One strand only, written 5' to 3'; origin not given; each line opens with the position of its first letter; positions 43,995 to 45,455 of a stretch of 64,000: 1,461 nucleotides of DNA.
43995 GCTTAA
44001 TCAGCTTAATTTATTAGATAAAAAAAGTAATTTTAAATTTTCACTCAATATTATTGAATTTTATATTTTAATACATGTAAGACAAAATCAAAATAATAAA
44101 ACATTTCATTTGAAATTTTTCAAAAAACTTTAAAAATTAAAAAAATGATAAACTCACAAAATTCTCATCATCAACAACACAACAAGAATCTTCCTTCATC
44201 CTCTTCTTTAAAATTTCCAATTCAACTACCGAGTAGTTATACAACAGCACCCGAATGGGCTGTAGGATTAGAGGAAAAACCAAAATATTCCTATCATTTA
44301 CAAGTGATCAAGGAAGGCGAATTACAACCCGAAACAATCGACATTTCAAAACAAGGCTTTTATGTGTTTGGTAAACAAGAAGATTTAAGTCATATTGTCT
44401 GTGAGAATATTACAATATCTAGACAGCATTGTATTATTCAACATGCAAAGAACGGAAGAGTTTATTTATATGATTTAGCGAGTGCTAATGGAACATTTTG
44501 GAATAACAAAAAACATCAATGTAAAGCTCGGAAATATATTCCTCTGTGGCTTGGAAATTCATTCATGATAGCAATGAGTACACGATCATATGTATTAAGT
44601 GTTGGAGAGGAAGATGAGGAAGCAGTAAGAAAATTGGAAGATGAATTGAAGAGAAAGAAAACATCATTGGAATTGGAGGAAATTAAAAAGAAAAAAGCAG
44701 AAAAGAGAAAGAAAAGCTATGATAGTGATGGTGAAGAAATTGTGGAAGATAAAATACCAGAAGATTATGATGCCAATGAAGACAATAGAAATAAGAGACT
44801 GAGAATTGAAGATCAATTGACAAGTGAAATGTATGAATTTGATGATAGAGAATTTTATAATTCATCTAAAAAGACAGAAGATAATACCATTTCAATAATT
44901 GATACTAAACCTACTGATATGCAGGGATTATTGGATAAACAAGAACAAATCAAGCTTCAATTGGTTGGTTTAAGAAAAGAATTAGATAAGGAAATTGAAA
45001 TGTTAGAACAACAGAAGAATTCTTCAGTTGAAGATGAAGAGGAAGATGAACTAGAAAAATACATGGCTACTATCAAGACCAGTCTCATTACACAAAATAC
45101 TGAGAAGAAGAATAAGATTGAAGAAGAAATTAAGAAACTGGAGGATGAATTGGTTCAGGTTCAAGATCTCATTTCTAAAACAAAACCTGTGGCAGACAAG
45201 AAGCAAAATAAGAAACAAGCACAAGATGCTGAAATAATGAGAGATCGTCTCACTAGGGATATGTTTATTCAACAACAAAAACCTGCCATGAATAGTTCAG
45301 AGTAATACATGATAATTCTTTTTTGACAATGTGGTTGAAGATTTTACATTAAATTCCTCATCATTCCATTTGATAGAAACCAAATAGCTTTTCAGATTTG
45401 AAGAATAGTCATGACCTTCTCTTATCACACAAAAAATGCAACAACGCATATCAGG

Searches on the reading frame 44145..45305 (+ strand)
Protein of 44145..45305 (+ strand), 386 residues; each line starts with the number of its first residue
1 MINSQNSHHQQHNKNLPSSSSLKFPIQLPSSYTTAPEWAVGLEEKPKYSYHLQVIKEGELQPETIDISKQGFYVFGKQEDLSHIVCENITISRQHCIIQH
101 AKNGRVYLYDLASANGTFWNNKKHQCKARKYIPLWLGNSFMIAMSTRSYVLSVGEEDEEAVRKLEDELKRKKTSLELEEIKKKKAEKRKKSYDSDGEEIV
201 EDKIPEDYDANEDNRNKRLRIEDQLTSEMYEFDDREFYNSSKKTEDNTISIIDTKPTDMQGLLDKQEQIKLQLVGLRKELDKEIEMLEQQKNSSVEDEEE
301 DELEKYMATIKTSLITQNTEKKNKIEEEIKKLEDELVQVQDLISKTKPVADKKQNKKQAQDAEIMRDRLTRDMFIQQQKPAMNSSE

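Call 32: search_protein_families(library=pfam, proteins=[window:44145-45305:+], max_evalue=0.00001)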
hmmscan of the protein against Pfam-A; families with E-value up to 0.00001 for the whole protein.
window:44145-45305:+ (386 aa): 2 families
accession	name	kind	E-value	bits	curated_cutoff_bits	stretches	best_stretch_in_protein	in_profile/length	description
PF00498.31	FHA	-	7.2e-13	49.2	20.7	1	73-138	1-62/67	FHA domain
PF16697.10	Yop-YscD_cpl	-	6.8e-06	26.7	33.2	0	69-127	15-70/94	Inner membrane component of T3SS, cytoplasmic domain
